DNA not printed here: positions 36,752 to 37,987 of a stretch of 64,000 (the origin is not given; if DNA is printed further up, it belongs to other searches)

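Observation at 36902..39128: AT-rich module: deoxynucleoside-kinase/NDT-like fusion plus a 2TM GAF-like protein, a candidate undescribed nucleotide-centred (possibly anti-phage) system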

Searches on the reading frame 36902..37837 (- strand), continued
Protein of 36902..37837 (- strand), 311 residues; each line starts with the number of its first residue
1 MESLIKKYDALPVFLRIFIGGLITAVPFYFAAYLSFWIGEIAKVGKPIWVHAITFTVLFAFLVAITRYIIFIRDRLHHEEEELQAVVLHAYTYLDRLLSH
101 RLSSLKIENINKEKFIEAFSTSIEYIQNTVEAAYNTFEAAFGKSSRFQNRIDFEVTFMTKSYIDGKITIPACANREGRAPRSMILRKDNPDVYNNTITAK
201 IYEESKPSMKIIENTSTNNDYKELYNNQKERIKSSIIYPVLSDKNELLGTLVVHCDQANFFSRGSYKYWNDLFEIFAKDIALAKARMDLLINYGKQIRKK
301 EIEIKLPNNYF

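Call 70: search_protein_families(library=padloc, proteins=[L005:7704-8663:+], max_evalue=0.00001)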
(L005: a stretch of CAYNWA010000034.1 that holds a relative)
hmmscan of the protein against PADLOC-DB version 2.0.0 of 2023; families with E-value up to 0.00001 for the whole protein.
L005:7704-8663:+ (319 aa): 0 families

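Call 72: search_solved_structures(query=L005:7704-8663:+, max_evalue=0.1, show_alignments=1)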
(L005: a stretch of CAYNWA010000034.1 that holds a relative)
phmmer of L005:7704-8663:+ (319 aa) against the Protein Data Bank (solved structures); distinct sequences matched with E-value up to 0.1: 9.
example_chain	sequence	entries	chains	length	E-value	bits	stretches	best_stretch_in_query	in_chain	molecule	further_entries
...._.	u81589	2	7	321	1.9e-06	30.5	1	30-157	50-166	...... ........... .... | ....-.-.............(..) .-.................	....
5b4e_A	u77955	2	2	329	2e-06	30.4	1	30-157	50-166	Sulfur Transferase TtuA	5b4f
6scy_A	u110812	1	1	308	6.4e-06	28.7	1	30-167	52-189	[4Fe-4S]-dependent U34-ARNt thiolase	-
6scy_B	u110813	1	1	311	6.8e-06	28.6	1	30-168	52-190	[4Fe-4S]-dependent U34-ARNt thiolase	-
3vrh_A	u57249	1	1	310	0.00011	24.7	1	15-159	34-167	Putative uncharacterized protein PH0300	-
5mko_A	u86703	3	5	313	0.00011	24.6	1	15-159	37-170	TtuA PH0300 | PH0300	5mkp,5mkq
3tqi_A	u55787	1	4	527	0.011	18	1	27-89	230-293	GMP synthase [glutamine-hydrolyzing]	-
3a2k_A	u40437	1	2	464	0.023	17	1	29-158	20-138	tRNA(Ile)-lysidine synthase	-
9hln_A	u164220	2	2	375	0.093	15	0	27-81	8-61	tRNA-specific 2-thiouridylase MnmA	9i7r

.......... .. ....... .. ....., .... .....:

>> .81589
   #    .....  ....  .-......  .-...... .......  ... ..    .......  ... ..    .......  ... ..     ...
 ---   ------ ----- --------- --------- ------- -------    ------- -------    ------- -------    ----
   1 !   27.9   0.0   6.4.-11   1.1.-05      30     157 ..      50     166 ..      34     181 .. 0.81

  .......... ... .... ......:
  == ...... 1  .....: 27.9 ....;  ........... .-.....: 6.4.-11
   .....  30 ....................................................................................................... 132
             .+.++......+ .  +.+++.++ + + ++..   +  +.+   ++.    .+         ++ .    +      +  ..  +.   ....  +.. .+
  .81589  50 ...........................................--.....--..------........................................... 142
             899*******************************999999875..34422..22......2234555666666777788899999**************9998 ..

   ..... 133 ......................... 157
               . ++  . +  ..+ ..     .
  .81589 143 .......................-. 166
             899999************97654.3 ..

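Call 73: search_protein_families(library=ncbifam, proteins=[L005:7704-8663:+, L014:7772-8707:+], max_evalue=0.01)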
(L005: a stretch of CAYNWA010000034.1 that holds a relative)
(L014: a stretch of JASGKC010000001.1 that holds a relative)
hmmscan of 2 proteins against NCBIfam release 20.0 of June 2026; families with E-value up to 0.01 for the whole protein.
L005:7704-8663:+ (319 aa): 12 families
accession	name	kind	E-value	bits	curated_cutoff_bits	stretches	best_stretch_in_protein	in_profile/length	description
NF007972.0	PRK10696.1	equivalog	2.6e-25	89.3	272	1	7-163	20-167/295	tRNA 2-thiocytidine(32) synthetase TtcA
TIGR02432.1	lysidine_TilS_N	equivalog_domain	1e-10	41.8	93.6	2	130-238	90-167/189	tRNA lysidine(34) synthetase TilS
NF049949.1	tRNAsynTtuAPyrococ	equivalog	2.1e-08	33.7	450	1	28-159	48-167/292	tRNA-5-methyluridine(54) 2-sulfurtransferase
NF047749.1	tRNAThiolNcsA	equivalog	1e-06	28.1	500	1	31-179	57-202/322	tRNA 2-thiolation protein NcsA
NF001138.1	PRK00143.1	equivalog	3.4e-06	26.2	284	1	30-150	2-124/345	tRNA 2-thiouridine(34) synthase MnmA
TIGR03573.1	WbuX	subfamily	0.00032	20.2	203.2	1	29-103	62-137/344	N-acetyl sugar amidotransferase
NF038212.1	argG_rel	exception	0.0013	17.6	425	1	25-94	12-81/381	argininosuccinate synthase-related protein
NF006351.0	PRK08576.1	equivalog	0.0019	16.9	290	1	29-70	236-277/436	hypothetical protein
NF011258.0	PRK14664.1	equivalog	0.0052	15.9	680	1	29-148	7-117/362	tRNA 2-thiouridine(34) synthase MnmA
TIGR00364.1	TIGR00364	equivalog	0.0072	15.9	150.3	0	31-77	2-48/201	7-cyano-7-deazaguanine synthase QueC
NF010367.0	PRK13795.1-2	equivalog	0.0072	14.8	456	0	21-63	236-278/584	hypothetical protein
TIGR00420.1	trmU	equivalog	0.0088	14.9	236.95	0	30-148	3-126/351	tRNA 2-thiouridine(34) synthase MnmA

L014:7772-8707:+ (311 aa): 7 families
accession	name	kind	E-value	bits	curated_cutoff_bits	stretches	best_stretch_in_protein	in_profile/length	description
NF007972.0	PRK10696.1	equivalog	1.2e-15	57.6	272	1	9-154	22-165/295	tRNA 2-thiocytidine(32) synthetase TtcA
TIGR02432.1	lysidine_TilS_N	equivalog_domain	6.2e-09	36.1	93.6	0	30-63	2-39/189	tRNA lysidine(34) synthetase TilS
NF049949.1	tRNAsynTtuAPyrococ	equivalog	1.3e-05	24.5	450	1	29-151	49-166/292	tRNA-5-methyluridine(54) 2-sulfurtransferase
NF006351.0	PRK08576.1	equivalog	0.0027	16.3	290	1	29-80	236-288/436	hypothetical protein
NF010588.0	PRK13981.1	equivalog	0.0029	16.1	479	1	30-103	288-364/546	NAD+ synthase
NF047749.1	tRNAThiolNcsA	equivalog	0.0048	16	500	1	31-168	57-198/322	tRNA 2-thiolation protein NcsA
NF011258.0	PRK14664.1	equivalog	0.0086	15.2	680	0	30-141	8-117/362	tRNA 2-thiouridine(34) synthase MnmA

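Call 86: list_cluster_members(proteins=[P0121, P0001])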
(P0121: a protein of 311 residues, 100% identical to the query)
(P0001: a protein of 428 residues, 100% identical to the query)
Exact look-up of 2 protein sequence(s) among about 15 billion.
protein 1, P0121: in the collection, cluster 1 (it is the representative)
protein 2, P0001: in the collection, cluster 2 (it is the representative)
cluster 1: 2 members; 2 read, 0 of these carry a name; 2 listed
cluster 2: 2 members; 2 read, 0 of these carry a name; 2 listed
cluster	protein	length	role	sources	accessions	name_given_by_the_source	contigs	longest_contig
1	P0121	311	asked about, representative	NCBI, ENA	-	-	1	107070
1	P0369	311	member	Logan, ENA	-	-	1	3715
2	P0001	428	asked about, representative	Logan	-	-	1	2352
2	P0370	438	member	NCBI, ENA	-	-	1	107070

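Call 92: search_solved_structures(query=A2, max_evalue=10, show_alignments=2)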
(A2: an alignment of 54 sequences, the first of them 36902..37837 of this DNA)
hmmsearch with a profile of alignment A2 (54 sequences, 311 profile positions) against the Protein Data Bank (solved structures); distinct sequences matched with E-value up to 10: 3.
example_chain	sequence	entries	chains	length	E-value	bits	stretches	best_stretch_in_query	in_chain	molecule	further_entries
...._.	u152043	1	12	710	0.56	12.6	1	30-138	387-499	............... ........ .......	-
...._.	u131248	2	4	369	1.7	11.1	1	63-166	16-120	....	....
4hw9_A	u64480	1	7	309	8.8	8.7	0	5-67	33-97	Mechanosensitive channel MscS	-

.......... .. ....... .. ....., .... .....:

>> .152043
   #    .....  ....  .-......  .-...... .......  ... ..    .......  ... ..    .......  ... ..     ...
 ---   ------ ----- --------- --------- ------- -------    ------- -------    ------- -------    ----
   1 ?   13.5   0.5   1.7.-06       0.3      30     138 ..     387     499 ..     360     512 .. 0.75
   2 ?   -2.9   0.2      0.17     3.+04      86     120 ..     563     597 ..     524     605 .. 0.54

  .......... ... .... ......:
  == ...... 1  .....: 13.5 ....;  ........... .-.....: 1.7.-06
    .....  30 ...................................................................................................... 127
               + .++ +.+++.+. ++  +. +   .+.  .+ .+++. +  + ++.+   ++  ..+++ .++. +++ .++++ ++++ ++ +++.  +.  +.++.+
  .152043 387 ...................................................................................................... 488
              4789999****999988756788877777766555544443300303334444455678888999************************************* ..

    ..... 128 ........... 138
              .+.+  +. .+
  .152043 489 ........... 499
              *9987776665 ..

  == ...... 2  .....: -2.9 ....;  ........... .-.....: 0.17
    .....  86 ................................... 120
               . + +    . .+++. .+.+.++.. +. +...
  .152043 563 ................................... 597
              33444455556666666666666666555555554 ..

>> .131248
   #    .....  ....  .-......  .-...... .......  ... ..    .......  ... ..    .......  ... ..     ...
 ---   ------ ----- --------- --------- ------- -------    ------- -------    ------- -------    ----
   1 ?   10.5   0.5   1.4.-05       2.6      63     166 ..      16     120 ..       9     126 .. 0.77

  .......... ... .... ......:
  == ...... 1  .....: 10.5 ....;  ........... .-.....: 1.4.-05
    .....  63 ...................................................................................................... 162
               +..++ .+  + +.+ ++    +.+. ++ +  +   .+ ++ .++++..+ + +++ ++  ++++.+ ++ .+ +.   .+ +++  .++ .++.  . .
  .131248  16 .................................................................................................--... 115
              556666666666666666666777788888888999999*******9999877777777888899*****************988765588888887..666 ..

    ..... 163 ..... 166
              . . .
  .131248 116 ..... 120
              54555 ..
